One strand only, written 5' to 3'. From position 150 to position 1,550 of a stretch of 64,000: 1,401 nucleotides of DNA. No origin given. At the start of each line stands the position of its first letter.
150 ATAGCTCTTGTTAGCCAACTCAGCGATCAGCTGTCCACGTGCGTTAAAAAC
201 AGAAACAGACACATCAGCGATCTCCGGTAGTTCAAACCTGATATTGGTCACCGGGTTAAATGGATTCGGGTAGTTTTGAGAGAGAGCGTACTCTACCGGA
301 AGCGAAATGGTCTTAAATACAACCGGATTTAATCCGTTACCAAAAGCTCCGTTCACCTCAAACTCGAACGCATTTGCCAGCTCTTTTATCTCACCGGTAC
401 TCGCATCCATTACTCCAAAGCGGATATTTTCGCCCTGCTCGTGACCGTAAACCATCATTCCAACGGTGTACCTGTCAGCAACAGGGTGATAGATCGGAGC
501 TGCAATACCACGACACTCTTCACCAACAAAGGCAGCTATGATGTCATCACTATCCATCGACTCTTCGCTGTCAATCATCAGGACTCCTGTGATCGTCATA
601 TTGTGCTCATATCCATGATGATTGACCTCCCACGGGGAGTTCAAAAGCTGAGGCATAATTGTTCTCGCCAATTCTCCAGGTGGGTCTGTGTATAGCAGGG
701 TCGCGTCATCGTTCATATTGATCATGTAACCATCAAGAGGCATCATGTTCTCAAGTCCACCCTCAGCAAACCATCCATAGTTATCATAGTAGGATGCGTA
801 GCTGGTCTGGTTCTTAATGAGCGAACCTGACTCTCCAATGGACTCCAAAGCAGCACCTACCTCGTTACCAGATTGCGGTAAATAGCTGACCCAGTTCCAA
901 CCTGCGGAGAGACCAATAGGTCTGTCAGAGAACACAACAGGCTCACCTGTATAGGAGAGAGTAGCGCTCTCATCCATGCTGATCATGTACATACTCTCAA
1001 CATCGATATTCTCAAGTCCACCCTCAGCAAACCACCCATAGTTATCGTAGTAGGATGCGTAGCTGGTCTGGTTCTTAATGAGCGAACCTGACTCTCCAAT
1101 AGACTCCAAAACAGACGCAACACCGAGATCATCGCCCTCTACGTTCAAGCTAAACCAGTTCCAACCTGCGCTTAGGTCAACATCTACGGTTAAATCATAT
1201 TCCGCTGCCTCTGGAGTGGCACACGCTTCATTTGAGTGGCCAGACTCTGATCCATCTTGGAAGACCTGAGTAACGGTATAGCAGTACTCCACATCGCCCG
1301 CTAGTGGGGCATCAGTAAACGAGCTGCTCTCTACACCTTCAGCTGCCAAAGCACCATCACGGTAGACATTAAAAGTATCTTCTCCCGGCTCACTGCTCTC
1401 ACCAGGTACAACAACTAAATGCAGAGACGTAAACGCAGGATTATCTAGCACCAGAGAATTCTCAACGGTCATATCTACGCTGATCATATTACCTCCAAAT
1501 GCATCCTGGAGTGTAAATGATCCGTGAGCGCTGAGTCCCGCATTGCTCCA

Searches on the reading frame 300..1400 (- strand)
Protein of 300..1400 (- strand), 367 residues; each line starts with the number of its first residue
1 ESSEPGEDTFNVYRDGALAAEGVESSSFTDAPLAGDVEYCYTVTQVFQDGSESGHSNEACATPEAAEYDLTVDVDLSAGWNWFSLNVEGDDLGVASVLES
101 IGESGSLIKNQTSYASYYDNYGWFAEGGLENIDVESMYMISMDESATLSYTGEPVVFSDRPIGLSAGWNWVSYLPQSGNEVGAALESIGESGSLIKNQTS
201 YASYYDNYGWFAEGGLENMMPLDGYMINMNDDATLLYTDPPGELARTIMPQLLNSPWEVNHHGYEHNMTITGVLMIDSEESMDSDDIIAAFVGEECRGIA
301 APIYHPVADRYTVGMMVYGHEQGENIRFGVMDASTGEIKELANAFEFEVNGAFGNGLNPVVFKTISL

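Call 25: search_protein_families(library=pfam, proteins=[window:300-1400:-], max_evalue=1)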
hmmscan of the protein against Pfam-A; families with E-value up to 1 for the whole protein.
window:300-1400:- (367 aa): 2 families
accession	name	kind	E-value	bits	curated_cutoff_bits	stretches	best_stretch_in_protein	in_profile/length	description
PF18370.7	RGI_lyase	-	0.0016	19.1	27.8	1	4-56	29-80/86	Rhamnogalacturonan I lyases beta-sheet domain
PF17206.9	SeqA_N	-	0.41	10.4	23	0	94-108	14-28/36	SeqA protein N-terminal domain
